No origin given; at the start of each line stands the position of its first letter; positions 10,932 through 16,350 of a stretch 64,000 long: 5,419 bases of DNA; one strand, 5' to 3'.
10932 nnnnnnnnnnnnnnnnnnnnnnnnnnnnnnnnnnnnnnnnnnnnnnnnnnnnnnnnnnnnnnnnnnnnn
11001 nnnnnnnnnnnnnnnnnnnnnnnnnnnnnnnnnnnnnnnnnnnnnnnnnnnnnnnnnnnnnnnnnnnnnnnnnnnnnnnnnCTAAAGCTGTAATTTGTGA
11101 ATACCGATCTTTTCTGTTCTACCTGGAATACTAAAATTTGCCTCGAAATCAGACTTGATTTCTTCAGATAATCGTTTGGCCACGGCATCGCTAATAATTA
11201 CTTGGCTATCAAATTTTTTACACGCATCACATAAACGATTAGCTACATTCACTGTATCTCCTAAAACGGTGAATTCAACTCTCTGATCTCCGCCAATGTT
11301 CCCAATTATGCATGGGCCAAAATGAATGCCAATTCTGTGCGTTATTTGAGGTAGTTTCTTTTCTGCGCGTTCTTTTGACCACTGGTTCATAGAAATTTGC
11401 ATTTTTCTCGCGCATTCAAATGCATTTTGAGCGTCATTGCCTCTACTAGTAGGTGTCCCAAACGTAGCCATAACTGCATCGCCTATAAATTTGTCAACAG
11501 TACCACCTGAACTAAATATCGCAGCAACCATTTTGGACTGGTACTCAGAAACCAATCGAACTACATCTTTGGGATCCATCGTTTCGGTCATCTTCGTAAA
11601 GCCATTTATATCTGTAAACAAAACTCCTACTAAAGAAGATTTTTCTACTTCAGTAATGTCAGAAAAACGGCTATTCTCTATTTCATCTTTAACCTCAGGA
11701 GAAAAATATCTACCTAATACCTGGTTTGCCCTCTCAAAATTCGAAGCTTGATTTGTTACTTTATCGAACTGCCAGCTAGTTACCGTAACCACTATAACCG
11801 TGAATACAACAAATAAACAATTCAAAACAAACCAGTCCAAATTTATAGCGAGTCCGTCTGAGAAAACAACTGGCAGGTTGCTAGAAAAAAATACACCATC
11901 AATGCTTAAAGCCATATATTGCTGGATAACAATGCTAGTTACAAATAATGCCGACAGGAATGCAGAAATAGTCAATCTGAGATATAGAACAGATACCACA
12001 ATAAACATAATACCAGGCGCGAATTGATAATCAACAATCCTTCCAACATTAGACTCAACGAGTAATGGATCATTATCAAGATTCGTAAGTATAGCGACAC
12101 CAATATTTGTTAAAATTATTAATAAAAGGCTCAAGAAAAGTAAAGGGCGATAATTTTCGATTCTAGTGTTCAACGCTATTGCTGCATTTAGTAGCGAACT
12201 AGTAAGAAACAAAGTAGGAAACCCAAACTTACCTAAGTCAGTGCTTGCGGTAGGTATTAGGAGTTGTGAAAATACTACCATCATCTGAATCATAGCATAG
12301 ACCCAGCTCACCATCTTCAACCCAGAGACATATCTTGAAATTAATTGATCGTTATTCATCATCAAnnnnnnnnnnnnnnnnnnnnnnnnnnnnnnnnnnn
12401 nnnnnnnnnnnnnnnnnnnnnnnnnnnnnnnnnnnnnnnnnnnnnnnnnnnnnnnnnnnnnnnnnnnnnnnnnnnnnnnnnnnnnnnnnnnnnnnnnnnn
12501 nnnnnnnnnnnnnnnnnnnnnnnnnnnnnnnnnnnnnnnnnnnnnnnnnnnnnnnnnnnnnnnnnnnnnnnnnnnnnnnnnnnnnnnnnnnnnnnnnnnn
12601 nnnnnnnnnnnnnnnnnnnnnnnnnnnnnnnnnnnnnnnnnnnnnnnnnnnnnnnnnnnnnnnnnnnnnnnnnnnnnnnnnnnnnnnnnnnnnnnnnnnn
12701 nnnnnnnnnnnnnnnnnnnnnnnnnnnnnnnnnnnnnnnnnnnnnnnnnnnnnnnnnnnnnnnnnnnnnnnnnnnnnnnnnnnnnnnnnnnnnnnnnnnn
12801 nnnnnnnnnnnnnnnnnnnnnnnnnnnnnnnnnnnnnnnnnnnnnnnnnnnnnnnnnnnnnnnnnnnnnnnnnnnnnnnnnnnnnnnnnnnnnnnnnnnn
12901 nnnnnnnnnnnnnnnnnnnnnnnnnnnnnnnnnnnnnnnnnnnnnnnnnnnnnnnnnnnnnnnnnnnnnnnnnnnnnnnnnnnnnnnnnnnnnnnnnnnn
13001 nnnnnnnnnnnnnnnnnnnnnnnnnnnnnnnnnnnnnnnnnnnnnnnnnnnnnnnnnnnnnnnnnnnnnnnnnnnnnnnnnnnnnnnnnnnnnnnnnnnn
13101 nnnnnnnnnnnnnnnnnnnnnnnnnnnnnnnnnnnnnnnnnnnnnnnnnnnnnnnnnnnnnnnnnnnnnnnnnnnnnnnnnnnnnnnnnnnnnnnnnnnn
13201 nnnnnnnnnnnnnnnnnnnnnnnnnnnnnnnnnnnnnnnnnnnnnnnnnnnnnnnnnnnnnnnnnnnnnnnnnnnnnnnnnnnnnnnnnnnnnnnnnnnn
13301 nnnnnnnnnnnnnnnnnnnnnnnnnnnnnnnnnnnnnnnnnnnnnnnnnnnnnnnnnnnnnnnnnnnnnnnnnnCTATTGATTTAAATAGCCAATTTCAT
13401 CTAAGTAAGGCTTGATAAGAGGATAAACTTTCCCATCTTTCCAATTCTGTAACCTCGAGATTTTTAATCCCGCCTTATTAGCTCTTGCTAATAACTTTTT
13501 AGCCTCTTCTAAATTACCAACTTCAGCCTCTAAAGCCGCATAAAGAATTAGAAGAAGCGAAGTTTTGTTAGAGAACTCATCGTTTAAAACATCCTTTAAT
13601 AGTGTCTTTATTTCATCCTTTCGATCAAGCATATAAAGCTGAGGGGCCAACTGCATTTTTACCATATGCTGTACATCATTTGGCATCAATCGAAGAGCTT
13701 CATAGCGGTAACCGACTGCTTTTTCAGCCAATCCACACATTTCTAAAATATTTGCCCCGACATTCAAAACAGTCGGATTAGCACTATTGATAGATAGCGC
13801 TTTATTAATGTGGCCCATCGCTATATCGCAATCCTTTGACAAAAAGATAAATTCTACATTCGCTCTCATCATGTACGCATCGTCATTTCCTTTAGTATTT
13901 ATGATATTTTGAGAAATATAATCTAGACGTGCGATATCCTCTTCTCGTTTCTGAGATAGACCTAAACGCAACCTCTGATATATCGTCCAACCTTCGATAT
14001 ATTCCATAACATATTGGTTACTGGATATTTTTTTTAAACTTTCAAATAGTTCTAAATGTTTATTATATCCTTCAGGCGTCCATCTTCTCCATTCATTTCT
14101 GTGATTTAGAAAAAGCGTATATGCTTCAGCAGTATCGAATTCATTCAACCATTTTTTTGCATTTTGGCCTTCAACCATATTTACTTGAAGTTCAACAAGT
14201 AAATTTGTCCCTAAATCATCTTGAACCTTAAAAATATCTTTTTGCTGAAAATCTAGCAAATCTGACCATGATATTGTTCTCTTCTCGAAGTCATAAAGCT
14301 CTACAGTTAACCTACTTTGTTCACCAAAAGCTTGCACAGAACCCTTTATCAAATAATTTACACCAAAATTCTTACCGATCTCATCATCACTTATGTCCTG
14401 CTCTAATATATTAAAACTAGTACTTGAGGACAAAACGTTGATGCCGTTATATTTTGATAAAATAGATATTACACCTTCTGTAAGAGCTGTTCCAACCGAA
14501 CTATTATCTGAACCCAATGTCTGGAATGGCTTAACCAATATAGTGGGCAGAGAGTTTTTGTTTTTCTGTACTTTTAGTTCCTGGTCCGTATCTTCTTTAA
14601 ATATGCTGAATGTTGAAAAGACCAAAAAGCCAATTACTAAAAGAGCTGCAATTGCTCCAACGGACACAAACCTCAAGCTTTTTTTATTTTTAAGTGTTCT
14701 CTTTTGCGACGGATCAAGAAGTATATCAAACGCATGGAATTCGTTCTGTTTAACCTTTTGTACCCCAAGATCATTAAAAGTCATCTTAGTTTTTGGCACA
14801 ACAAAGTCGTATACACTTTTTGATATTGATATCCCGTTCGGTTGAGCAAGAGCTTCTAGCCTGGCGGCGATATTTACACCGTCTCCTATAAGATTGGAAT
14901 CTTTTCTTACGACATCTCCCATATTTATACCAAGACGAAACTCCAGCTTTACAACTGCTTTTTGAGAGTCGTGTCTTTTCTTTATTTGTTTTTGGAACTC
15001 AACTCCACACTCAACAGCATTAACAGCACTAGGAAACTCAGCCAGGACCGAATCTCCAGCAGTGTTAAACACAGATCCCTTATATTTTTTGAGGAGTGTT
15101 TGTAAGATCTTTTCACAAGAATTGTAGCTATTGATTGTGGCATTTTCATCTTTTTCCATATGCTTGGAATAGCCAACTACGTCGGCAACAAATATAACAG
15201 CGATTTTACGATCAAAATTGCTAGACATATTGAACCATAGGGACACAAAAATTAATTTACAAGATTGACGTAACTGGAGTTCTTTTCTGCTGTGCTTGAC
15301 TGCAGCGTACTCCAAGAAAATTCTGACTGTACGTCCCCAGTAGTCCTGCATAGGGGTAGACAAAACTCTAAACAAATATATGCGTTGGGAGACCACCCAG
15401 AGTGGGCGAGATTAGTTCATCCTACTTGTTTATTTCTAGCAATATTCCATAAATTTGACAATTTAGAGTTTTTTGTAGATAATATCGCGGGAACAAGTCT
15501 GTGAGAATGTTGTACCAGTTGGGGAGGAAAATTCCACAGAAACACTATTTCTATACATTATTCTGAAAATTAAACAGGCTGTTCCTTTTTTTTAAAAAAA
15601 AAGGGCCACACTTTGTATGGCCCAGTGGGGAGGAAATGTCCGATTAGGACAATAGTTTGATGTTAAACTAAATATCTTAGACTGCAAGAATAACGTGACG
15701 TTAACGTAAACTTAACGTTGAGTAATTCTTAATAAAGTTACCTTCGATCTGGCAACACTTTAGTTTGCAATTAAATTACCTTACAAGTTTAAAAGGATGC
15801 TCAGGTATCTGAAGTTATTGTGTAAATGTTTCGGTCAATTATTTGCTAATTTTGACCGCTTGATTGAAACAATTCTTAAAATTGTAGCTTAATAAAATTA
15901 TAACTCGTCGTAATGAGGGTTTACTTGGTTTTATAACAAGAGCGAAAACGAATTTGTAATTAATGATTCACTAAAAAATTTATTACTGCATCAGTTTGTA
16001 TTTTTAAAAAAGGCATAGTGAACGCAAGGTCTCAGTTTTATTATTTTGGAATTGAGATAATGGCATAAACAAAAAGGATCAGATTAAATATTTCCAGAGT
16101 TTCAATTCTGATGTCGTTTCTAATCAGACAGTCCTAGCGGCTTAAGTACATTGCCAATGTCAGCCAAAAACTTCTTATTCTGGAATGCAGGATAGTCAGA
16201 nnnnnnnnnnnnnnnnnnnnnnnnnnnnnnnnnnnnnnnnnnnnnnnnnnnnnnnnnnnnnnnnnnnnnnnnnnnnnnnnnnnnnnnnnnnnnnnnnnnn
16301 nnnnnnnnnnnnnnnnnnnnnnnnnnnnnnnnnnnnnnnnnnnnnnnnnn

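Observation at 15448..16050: ~600-bp noncoding module present twice in the array (also 32357-32965) with its own near-consensus promoter: candidate novel ncRNA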

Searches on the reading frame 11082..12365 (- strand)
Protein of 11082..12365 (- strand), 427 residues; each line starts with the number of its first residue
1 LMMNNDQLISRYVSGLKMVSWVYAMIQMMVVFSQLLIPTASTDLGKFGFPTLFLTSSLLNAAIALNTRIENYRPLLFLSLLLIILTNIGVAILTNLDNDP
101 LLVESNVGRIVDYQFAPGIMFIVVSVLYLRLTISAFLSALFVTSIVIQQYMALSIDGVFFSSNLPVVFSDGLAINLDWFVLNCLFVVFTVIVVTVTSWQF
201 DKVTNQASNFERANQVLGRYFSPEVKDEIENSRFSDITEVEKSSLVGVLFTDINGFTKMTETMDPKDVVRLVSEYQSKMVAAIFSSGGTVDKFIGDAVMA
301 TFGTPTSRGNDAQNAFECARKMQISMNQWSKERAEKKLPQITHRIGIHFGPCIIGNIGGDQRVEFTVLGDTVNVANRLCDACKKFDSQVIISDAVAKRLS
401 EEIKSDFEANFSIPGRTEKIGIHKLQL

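Call 10: search_protein_families(library=pfam, proteins=[window:11082-12365:-])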
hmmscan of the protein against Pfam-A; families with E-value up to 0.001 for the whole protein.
window:11082-12365:- (427 aa): 1 family
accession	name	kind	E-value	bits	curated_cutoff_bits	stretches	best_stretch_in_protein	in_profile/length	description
PF00211.25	Guanylate_cyc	-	1.2e-26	93.9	21.9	1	240-418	3-175/183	Adenylate and Guanylate cyclase catalytic domain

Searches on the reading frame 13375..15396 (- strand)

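Call 10: search_protein_families(library=pfam, proteins=[window:13375-15396:-])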
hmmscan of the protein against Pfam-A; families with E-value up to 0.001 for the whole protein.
window:13375-15396:- (673 aa): 1 family
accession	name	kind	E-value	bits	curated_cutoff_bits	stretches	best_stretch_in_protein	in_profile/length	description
PF00211.25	Guanylate_cyc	-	3.8e-09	36.8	21.9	1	64-216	8-171/183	Adenylate and Guanylate cyclase catalytic domain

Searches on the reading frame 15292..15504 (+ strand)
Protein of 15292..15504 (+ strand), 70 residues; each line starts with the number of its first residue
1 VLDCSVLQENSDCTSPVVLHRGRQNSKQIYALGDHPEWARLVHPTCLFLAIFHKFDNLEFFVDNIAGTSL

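Call 72: find_encoding_contigs(protein=window:15292-15504:+, flank=3000)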
Protein window:15292-15504:+ (70 aa): no gene with exactly this product is on record in the collection.

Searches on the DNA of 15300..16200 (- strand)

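Call 7: search_rna_families(source=window, start=15300, end=16200, threshold=evalue, max_evalue=10)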
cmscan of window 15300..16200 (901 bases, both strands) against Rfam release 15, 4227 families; matches with E-value up to 10: 5.
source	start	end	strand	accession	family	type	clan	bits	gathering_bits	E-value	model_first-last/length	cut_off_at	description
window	15588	15657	-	RF00519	suhB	Gene; sRNA;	CL00108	35.4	41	2e-05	1-77/77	no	Makes More Granules Regulator RNA (mmgR)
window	15586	15647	+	RF02037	IMES-4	Gene;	-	20.3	48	1.2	1-80/80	no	IMES-4 RNA motif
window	15651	15727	+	RF00539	snoMe28S-Cm788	Gene; snRNA; snoRNA; CD-box;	-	20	45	8.8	1-74/74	no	Small nucleolar RNA Me28S-Cm788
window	15828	15862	-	RF01374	CRISPR-DR61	Gene; CRISPR;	-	17.2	38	8.5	1-37/37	no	CRISPR RNA direct repeat element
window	15933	15998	-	RF00811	mir-84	Gene; miRNA;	-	13.1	60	9.4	1-75/75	no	mir-84 microRNA precursor family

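Call 11: search_rna_families(source=window, start=15560, end=15700, threshold=evalue, max_evalue=1, show_alignments=2)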
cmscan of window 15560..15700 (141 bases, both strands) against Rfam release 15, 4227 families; matches with E-value up to 1: 4.
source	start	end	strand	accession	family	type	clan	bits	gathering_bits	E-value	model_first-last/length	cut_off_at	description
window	15588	15657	-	RF00519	suhB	Gene; sRNA;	CL00108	35.4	41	3.2e-06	1-77/77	no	Makes More Granules Regulator RNA (mmgR)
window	15586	15647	+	RF02037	IMES-4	Gene;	-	20.3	48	0.19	1-80/80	no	IMES-4 RNA motif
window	15579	15608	+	RF00705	mir-202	Gene; miRNA;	-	18.8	51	0.038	1-76/76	no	mir-202 microRNA precursor family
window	15580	15651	+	RF03097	RAGATH-21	Gene; sRNA;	-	17.7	70.3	0.48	1-76/76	no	RAGATH-21 RNA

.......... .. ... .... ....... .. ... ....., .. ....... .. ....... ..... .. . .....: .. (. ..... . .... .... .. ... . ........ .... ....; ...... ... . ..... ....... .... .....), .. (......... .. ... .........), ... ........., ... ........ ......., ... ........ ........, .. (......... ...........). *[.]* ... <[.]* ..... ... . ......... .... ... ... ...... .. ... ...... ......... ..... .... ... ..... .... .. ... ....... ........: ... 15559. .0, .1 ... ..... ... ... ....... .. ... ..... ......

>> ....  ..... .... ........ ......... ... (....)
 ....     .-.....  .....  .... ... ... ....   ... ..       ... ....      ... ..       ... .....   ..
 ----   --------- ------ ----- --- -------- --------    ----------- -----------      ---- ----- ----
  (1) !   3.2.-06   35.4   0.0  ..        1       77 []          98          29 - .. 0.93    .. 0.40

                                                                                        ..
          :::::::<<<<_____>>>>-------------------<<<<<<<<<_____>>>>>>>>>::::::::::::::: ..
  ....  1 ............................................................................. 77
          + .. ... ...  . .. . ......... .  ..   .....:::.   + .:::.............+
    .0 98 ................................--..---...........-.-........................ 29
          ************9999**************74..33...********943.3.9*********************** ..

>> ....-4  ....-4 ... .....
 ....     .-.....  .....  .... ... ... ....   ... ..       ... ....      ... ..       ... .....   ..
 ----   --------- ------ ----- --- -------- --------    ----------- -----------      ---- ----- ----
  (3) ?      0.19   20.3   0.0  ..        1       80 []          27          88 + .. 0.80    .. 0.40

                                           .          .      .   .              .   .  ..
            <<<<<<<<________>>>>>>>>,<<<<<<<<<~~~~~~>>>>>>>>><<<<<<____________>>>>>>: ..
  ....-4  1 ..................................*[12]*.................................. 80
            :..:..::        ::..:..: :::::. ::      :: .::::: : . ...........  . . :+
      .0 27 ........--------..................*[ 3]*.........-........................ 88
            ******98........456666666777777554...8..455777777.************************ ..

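Call 50: build_rna_model(alignment_id=A5, structure=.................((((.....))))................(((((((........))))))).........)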
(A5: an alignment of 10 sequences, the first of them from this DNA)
Model R1 built from alignment A5 (10 sequences, 77 columns); structure: as given.
model positions 76; base pairs 11; branch points 1; effective number of sequences 1.67; information 0.744 bits per position. Calibrated on 0.2 Mb of random sequence (short: E-values are rough).
structure used (alignment columns):
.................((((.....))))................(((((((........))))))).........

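Call 51: build_rna_model(alignment_id=A4)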
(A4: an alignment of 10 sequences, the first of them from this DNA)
Model R2 built from alignment A4 (10 sequences, 110 columns); structure: RNAalifold consensus.
model positions 107; base pairs 23; branch points 2; effective number of sequences 0.99; information 0.59 bits per position. Calibrated on 0.2 Mb of random sequence (short: E-values are rough).
structure used (alignment columns):
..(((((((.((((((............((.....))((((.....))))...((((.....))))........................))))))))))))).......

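Call 52: search_with_rna_model(model_id=R1, sources=[window, L001, L002, L003, L004, L005, L006, L007, L008, L009, L010, L011, L012, L013, L014, L015, L016, L017, L018, L019, L020, L021], max_evalue=1)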
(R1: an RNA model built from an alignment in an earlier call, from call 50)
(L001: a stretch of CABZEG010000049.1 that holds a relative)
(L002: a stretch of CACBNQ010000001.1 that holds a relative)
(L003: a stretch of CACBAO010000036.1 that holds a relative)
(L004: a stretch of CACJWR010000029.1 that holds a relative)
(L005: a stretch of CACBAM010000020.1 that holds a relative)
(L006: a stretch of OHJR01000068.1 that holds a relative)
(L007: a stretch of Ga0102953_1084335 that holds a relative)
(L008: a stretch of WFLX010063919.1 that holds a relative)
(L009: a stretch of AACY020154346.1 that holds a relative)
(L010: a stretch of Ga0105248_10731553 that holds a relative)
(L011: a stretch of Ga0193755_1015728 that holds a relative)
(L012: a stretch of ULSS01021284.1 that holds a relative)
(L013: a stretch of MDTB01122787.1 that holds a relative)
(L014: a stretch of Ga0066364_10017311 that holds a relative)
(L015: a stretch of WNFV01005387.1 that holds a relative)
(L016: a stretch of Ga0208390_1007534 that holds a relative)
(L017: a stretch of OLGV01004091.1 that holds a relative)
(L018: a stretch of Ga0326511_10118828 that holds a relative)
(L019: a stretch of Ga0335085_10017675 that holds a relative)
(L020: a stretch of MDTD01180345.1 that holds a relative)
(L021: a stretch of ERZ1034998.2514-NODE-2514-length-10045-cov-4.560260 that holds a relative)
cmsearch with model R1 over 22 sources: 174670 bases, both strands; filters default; matches with E-value up to 1: 20.
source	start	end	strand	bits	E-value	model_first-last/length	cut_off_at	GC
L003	4604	4679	+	102.8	6.5e-23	1-76/76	no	0.37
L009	519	594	+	102.8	6.5e-23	1-76/76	no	0.37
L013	2924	2999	-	101.6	1.3e-22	1-76/76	no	0.43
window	15594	15667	-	101.3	1.5e-22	1-76/76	no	0.41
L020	1872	1945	+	100.7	2.3e-22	1-76/76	no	0.39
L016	1056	1131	+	100.6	2.4e-22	1-76/76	no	0.41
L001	5564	5639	+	100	3.4e-22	1-76/76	no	0.42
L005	994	1067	-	99.6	4.1e-22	1-76/76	no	0.39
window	32503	32577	-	96.3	2.9e-21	1-76/76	no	0.43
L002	3831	3905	-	95.8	3.8e-21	1-76/76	no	0.4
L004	2291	2365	+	92.5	2.7e-20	1-76/76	no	0.39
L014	1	63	-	77.3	2.1e-16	1-63/76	3'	0.41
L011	604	677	+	27.1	0.0014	1-76/76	no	0.42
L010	60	152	+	27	0.0015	1-76/76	no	0.4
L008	236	294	+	20.3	0.074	1-76/76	no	0.34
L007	70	159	+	18.3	0.24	1-76/76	no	0.48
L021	1550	1640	-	16.7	0.62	1-76/76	no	0.56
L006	4372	4462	+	16.7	0.62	1-76/76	no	0.57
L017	718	808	-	16.7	0.62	1-76/76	no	0.57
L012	14207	14297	-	16.1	0.89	1-76/76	no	0.56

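Call 53: search_with_rna_model(model_id=R2, sources=[window, L001, L002, L003, L004, L005, L006, L007, L008, L009, L010, L011, L012, L013, L014, L015, L016, L017, L018, L019, L020, L021], max_evalue=1)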
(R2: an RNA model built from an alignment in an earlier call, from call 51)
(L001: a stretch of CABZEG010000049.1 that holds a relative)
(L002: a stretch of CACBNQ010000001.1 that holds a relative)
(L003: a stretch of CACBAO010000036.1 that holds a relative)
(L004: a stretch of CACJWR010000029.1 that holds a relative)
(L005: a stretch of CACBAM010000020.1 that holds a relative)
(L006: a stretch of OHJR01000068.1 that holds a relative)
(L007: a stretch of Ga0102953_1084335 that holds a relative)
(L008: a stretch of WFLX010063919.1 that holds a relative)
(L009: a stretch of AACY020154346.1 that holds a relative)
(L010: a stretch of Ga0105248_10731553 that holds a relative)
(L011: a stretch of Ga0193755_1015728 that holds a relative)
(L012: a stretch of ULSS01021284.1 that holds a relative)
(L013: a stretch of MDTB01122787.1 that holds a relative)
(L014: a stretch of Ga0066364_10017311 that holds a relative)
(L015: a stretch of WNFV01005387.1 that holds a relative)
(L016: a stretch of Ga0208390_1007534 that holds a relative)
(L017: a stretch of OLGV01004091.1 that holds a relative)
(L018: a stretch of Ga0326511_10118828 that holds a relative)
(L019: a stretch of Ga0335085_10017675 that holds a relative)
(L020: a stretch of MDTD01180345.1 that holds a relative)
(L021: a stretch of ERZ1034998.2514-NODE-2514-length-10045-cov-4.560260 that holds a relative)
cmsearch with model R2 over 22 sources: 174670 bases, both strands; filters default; matches with E-value up to 1: 11.
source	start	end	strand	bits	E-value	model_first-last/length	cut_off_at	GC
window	32397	32503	+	129.3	9.6e-26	1-107/107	no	0.4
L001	5638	5744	-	129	1.1e-25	1-107/107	no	0.42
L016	1131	1237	-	127.8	2e-25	1-107/107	no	0.43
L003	4679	4784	-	124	1.4e-24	1-107/107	no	0.42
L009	594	699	-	123.7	1.7e-24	1-107/107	no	0.42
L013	2817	2923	+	121.4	5.3e-24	1-107/107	no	0.42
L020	1945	2051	-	120.8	7.3e-24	1-107/107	no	0.36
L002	3724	3830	+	120.7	7.6e-24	1-107/107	no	0.34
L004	2366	2472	-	120.7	7.6e-24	1-107/107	no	0.34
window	15487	15591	+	119.8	1.2e-23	1-107/107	no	0.37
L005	889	993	+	118.2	2.7e-23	1-107/107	no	0.36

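Call 77: search_with_rna_model(model_id=R1, sources=[L022, L023, L024, L025, L026, L027, L028, L029, L030, L031, L032, L033, L034, L035, L036], max_evalue=1)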
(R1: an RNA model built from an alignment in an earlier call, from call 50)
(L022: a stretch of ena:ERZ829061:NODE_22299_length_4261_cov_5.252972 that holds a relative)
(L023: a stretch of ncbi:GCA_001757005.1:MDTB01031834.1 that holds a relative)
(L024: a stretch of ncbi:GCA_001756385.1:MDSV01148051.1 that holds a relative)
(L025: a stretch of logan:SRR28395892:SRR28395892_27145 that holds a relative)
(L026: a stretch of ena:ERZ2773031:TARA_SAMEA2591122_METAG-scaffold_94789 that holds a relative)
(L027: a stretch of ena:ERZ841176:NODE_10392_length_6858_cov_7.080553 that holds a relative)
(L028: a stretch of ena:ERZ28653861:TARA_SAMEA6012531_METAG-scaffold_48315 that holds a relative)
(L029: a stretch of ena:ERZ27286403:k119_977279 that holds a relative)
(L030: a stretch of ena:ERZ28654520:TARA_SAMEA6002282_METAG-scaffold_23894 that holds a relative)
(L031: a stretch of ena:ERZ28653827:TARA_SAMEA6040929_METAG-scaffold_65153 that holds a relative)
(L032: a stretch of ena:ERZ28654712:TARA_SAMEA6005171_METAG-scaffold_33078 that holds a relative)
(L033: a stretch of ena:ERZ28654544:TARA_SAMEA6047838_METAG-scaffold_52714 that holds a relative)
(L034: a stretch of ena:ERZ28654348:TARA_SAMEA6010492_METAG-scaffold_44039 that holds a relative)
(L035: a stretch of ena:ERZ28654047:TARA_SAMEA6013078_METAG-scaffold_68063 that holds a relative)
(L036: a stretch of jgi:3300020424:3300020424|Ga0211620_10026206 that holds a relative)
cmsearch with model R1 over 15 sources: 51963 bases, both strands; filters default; matches with E-value up to 1: 1.
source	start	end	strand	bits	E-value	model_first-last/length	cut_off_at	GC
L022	4147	4203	-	14.6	0.63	1-76/76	no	0.33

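Call 78: search_with_rna_model(model_id=R2, sources=[L022, L023, L024, L025, L026, L027, L028, L029, L030, L031, L032, L033, L034, L035, L036], max_evalue=1)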
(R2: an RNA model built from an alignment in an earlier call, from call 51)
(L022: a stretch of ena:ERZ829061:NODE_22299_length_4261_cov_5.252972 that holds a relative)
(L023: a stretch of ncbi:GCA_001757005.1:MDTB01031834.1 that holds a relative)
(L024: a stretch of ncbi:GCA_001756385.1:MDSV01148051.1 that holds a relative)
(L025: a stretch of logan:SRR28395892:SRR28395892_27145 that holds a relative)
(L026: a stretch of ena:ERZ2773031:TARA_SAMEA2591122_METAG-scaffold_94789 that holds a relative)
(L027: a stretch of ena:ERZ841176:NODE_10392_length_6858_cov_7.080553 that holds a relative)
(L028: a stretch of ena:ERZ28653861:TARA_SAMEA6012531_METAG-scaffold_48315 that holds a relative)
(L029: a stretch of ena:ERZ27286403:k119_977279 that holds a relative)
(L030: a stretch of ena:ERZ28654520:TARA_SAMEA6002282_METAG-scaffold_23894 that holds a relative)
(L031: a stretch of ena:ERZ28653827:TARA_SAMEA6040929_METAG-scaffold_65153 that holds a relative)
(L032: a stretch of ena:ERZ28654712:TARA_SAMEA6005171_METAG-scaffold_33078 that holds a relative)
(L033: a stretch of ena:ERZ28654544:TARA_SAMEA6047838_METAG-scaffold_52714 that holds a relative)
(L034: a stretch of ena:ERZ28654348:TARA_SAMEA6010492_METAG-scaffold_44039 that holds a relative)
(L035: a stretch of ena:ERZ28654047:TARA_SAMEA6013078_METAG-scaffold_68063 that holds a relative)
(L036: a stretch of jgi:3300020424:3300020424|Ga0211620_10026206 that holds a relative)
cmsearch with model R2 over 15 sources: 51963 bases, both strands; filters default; matches with E-value up to 1: 0.
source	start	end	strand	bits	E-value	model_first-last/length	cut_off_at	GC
